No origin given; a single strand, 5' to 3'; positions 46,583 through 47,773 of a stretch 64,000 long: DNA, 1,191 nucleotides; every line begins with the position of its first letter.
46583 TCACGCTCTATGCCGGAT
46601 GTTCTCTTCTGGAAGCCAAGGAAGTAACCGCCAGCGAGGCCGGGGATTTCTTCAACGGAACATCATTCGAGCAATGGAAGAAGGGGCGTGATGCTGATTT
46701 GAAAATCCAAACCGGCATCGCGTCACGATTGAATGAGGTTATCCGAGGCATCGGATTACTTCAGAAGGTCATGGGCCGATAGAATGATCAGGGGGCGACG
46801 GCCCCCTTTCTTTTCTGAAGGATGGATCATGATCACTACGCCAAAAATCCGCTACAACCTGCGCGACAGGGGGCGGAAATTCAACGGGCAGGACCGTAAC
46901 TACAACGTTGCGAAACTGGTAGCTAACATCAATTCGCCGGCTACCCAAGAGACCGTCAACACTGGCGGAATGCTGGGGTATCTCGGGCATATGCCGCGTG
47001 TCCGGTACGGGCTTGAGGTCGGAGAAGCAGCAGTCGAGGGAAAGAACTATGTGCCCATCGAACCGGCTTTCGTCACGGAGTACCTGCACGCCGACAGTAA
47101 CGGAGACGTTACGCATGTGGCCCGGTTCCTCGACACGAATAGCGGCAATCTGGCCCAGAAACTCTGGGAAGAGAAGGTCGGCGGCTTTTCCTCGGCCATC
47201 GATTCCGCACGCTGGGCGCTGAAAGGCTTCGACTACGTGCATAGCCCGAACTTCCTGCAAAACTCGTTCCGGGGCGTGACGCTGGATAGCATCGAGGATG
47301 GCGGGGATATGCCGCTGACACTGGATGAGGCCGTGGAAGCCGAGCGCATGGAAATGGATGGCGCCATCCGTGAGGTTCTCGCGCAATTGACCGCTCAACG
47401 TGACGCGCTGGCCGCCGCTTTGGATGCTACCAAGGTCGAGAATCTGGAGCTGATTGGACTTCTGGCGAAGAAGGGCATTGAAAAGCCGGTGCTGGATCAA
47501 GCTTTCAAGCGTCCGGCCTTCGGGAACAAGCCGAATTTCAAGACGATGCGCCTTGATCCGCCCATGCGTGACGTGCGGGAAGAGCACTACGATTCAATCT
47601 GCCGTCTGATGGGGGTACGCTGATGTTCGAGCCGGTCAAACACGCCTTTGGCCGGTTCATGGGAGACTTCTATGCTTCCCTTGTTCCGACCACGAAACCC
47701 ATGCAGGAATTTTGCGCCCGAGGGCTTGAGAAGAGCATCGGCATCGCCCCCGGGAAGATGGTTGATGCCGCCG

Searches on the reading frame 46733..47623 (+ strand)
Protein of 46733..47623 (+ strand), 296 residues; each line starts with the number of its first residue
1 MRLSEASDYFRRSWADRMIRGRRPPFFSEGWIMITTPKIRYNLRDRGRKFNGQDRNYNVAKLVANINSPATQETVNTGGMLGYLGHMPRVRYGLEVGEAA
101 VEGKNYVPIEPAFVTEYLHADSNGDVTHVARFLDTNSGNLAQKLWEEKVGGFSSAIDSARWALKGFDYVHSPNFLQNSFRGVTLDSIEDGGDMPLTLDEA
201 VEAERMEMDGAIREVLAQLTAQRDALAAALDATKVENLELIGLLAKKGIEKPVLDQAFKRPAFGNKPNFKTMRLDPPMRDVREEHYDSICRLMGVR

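Call 80: search_protein_families(library=phrogs, proteins=[window:46733-47623:+], max_evalue=0.001)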
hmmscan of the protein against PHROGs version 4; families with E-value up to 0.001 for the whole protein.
window:46733-47623:+ (296 aa): 3 families
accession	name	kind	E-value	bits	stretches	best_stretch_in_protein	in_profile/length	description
phrog_30560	-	unknown function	9.3e-57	193.6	1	35-248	6-225/294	-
phrog_4727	-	unknown function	1.6e-39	137.1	1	36-186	8-166/305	-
phrog_1801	-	tail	2.9e-24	86.9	1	39-235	10-213/339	tail fiber protein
